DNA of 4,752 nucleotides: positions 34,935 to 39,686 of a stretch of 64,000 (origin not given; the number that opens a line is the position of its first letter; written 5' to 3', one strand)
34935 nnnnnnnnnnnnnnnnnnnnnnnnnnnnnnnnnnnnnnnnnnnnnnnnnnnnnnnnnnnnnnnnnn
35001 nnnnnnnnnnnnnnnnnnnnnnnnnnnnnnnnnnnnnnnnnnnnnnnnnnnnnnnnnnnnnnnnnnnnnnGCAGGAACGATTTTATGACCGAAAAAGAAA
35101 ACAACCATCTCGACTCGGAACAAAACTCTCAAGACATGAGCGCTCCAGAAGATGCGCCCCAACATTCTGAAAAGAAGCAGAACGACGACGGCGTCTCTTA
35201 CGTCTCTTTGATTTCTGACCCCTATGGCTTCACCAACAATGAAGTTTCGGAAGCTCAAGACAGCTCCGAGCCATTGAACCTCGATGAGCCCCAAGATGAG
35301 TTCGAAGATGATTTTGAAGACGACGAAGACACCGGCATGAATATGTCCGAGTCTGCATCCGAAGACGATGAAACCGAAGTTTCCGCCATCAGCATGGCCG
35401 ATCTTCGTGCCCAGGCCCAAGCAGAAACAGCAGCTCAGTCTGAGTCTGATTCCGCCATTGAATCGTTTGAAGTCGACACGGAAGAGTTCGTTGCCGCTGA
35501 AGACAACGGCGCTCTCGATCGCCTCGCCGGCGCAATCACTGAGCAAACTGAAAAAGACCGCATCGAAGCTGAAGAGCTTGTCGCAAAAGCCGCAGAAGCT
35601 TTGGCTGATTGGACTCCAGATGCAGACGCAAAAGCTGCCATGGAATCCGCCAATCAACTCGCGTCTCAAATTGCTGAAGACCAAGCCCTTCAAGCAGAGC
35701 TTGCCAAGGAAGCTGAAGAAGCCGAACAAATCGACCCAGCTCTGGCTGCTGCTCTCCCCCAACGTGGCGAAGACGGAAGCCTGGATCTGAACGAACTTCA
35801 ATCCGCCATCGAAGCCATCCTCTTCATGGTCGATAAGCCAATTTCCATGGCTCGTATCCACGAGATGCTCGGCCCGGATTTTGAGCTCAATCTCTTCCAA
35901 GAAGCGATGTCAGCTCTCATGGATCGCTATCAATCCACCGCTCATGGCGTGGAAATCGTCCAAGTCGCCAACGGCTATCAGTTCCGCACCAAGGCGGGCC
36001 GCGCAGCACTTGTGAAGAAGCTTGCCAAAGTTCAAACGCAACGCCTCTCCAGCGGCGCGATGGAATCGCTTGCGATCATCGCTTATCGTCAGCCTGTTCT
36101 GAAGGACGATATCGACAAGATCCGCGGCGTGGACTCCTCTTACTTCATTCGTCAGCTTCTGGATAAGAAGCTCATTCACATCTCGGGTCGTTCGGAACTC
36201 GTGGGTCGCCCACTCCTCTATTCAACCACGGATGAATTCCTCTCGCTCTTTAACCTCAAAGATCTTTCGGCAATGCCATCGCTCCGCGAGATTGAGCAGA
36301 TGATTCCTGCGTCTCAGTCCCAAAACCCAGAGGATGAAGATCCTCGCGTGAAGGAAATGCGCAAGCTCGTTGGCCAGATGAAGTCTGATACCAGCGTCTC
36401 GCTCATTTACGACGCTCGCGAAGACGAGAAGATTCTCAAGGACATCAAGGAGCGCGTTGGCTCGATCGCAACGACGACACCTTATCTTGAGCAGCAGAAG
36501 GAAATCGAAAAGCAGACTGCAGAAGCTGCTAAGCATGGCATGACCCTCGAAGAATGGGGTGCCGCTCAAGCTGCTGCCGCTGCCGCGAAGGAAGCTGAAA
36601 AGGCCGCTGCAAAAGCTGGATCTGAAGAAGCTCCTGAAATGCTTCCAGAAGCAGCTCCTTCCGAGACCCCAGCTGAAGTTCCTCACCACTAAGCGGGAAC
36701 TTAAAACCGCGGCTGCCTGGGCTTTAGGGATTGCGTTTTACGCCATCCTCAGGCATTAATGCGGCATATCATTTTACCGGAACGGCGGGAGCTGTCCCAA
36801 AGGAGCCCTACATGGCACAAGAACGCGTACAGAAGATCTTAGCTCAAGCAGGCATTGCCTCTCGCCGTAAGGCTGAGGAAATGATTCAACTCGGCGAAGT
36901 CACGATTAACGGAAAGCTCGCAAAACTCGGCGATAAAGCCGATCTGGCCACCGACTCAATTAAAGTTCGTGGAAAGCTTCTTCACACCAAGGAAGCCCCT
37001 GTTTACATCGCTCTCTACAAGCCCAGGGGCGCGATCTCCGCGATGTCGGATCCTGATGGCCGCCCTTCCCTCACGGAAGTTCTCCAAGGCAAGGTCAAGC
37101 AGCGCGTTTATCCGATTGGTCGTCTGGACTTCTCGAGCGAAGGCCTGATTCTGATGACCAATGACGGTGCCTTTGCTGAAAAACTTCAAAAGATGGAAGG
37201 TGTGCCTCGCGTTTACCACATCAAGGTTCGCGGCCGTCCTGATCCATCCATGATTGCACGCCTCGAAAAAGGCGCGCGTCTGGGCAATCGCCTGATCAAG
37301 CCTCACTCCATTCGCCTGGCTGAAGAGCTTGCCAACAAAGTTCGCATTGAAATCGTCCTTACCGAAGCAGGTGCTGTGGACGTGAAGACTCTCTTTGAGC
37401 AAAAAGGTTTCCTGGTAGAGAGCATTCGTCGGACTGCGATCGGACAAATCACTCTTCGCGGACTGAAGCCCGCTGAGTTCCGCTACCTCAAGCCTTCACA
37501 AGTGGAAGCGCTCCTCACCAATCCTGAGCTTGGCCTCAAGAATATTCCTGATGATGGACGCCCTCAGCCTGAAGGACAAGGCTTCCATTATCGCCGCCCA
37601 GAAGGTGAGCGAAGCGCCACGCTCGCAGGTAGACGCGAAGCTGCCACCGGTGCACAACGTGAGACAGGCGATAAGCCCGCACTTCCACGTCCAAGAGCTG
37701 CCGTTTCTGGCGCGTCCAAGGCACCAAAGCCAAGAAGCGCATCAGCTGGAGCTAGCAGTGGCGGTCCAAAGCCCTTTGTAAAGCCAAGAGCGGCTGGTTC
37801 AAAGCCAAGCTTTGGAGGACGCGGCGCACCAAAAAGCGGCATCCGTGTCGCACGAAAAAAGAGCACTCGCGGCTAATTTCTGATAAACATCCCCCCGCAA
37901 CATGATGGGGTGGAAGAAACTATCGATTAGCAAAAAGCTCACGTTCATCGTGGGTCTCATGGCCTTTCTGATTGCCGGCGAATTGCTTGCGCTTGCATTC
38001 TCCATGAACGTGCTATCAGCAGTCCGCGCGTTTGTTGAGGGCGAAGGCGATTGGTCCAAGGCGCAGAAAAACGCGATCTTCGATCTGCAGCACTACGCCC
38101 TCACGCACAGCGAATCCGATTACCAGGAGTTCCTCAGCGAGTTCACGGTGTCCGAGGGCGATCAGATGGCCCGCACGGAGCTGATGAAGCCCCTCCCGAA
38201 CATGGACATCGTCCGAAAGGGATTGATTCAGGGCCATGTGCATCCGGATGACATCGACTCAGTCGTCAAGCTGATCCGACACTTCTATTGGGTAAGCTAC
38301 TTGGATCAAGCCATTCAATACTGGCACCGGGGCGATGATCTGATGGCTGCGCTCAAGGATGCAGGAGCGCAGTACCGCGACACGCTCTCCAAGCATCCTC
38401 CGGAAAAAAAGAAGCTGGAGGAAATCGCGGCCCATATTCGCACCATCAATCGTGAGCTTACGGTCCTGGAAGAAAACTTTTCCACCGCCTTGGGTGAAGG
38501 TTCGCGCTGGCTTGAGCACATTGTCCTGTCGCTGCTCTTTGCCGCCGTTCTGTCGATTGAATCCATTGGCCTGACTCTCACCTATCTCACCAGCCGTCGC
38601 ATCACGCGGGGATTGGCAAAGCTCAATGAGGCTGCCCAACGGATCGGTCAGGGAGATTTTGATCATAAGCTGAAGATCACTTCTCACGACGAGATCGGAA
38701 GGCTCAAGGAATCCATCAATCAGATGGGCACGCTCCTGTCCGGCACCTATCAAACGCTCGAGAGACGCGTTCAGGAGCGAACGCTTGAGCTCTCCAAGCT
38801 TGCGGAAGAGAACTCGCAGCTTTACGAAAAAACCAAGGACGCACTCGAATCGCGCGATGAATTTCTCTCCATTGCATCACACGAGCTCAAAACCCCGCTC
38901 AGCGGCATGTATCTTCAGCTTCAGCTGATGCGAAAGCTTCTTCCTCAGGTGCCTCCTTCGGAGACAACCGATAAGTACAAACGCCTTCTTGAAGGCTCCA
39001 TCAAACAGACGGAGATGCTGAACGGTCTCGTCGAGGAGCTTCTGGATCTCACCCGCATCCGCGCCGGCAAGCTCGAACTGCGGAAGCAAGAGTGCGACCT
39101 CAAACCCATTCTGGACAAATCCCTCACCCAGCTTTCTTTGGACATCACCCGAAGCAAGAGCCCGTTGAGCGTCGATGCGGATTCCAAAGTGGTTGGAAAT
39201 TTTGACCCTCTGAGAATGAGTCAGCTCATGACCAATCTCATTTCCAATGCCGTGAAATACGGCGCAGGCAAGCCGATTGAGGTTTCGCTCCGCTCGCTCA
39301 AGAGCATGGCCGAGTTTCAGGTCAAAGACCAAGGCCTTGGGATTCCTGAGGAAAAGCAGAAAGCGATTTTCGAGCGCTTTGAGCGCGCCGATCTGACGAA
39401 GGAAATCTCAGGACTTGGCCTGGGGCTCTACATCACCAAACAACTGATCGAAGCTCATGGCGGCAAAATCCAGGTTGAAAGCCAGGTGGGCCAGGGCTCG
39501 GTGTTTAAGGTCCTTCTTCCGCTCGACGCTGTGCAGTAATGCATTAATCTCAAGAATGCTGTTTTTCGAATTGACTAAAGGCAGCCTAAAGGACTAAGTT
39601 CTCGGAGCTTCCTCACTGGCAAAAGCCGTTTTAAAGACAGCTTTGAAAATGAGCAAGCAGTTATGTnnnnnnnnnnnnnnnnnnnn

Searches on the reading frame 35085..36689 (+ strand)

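Call 84: search_protein_families(library=pfam, proteins=[window:35085-36689:+], max_evalue=0.00001)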
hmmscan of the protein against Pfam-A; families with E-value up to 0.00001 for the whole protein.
window:35085-36689:+ (535 aa): 1 family
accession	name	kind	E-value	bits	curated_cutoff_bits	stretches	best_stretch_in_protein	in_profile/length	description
PF04079.22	SMC_ScpB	-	4.8e-49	166.4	27.4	1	241-399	2-159/160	Segregation and condensation complex subunit ScpB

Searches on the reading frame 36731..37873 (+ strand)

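Call 85: search_protein_families(library=pfam, proteins=[window:36731-37873:+], max_evalue=0.00001)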
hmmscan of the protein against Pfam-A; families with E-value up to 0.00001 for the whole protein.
window:36731-37873:+ (381 aa): 2 families
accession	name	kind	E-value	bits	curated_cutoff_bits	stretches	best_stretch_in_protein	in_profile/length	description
PF00849.27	PseudoU_synth_2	-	2.1e-12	48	26.8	1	92-172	2-84/152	RNA pseudouridylate synthase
PF01479.30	S4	-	4.1e-10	39.7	22.8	1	31-69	1-41/48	S4 domain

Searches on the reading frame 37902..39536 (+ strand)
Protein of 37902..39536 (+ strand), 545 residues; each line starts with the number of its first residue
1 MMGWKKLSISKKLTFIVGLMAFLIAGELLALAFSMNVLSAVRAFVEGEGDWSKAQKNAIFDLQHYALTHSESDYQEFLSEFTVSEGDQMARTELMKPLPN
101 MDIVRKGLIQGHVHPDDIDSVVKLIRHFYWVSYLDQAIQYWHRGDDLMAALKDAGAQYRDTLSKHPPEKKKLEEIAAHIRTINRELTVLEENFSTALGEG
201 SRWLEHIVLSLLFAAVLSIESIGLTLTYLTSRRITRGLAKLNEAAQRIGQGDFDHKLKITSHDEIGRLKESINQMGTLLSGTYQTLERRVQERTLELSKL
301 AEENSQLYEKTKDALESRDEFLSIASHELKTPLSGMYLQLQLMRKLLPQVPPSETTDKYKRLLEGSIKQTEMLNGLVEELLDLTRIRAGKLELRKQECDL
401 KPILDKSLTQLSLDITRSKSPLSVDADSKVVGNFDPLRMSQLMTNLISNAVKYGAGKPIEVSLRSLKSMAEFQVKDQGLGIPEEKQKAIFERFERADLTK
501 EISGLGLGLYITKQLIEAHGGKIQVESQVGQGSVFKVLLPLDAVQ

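Call 84: search_protein_families(library=pfam, proteins=[window:37902-39536:+], max_evalue=0.00001)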
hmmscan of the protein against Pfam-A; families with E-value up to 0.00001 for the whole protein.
window:37902-39536:+ (545 aa): 3 families
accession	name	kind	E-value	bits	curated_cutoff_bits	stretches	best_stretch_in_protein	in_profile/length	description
PF02518.31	HATPase_c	-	2.2e-27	96.1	26.4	1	435-542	2-110/111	Histidine kinase-, DNA gyrase B-, and HSP90-like ATPase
PF00672.30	HAMP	-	1e-14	55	25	1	230-277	2-49/53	HAMP domain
PF00512.31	HisKA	-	2e-14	53.8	26.9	1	318-389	2-66/66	His Kinase A (phospho-acceptor) domain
